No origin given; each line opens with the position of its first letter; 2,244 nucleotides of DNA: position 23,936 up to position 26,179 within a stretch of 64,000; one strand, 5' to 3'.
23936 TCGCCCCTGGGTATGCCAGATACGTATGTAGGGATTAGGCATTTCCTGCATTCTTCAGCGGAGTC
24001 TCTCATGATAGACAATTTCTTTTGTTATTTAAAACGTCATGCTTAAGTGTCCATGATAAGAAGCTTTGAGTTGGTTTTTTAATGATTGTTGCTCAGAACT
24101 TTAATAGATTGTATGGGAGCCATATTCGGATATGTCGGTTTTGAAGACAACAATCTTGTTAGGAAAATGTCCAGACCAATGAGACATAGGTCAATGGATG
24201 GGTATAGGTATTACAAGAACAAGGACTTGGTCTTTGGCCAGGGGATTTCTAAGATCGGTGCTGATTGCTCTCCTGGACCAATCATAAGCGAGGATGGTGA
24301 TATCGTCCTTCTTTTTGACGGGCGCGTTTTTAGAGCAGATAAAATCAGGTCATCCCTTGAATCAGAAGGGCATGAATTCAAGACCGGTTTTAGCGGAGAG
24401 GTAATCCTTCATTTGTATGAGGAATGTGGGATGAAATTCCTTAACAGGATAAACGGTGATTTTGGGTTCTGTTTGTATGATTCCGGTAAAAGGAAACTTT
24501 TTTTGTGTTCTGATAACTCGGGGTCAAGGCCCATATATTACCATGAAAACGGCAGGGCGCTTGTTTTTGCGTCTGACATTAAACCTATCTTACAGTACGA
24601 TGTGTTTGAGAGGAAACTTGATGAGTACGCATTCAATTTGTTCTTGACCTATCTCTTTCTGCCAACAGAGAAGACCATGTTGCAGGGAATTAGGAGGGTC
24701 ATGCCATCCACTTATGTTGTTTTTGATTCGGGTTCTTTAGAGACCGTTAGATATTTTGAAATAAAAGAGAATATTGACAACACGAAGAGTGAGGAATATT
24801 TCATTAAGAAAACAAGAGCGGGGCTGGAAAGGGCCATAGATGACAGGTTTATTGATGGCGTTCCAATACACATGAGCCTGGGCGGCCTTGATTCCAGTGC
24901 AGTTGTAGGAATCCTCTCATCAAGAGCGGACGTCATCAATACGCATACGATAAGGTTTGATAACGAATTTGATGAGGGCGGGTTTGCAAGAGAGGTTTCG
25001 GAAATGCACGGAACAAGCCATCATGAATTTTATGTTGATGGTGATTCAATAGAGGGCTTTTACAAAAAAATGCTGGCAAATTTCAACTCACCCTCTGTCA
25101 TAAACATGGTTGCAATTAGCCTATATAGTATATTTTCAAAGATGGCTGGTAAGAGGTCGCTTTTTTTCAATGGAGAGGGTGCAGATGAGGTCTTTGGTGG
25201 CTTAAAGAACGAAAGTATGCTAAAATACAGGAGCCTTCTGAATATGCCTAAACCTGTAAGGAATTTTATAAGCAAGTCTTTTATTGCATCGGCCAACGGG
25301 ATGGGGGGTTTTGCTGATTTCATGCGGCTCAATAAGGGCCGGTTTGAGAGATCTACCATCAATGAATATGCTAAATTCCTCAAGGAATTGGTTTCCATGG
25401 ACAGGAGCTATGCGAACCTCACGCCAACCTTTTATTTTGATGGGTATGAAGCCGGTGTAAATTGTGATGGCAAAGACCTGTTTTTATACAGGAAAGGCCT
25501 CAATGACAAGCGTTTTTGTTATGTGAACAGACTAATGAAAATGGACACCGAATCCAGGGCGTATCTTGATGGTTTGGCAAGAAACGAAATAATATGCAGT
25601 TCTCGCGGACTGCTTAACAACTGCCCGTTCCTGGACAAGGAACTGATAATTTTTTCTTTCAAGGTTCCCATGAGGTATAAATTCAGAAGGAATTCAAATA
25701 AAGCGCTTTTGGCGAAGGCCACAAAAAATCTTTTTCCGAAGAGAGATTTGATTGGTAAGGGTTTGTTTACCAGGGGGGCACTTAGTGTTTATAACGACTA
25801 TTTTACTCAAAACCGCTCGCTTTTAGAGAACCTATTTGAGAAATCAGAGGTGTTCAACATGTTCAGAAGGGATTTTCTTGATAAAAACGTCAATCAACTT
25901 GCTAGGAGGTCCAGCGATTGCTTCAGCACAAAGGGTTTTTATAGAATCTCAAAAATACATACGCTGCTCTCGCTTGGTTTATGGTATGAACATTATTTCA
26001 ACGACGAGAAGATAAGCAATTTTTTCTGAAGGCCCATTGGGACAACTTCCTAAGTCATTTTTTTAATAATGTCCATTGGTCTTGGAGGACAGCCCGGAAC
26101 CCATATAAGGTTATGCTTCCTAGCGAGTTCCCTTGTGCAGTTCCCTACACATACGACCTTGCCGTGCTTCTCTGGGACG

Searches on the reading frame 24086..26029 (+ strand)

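Call 3: search_protein_families(library=pfam, proteins=[window:24086-26029:+], max_evalue=0.01)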
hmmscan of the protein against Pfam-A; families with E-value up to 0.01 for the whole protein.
window:24086-26029:+ (647 aa): 4 families
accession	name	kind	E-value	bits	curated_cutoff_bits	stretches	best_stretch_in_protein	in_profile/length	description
PF00733.27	Asn_synthase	-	2e-31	110.4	21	1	244-607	3-333/354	Asparagine synthase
PF13537.11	GATase_7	-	1.1e-25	90.4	25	1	63-169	13-122/123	Glutamine amidotransferase domain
PF13522.11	GATase_6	-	5.1e-20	72.3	27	1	64-164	30-130/130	Glutamine amidotransferase domain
PF12481.13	DUF3700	-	0.00018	21.5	27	1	118-166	125-173/228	Aluminium induced protein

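Call 5: search_protein_families(library=ncbifam, proteins=[window:24086-26029:+], max_evalue=0.001)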
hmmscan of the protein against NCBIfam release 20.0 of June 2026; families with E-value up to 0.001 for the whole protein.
window:24086-26029:+ (647 aa): 6 families
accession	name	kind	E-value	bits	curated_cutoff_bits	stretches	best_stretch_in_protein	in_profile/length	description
TIGR01536.1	asn_synth_AEB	equivalog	4.7e-71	240.3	267.1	1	14-553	4-508/517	asparagine synthase (glutamine-hydrolyzing)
TIGR03108.1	eps_aminotran_1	hypoth_equivalog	4.1e-56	190.9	816.9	1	21-379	17-380/628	XrtA/PEP-CTERM system amidotransferase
TIGR03104.1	trio_amidotrans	equivalog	2.1e-55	188.1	570.1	2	20-379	15-386/589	N-acetylglutaminylglutamine amidotransferase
NF033535.1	lass_lactam_cya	exception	7.9e-41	140.3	525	1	21-322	16-326/668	lasso peptide isopeptide bond-forming cyclase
NF006949.0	PRK09431.1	equivalog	1e-39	136.6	499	2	10-170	1-167/554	asparagine synthase B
NF033561.1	macrolact_Ik_Al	subfamily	2.5e-09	36.3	300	1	135-370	90-331/561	albusnodin/ikarugamycin family macrolactam cyclase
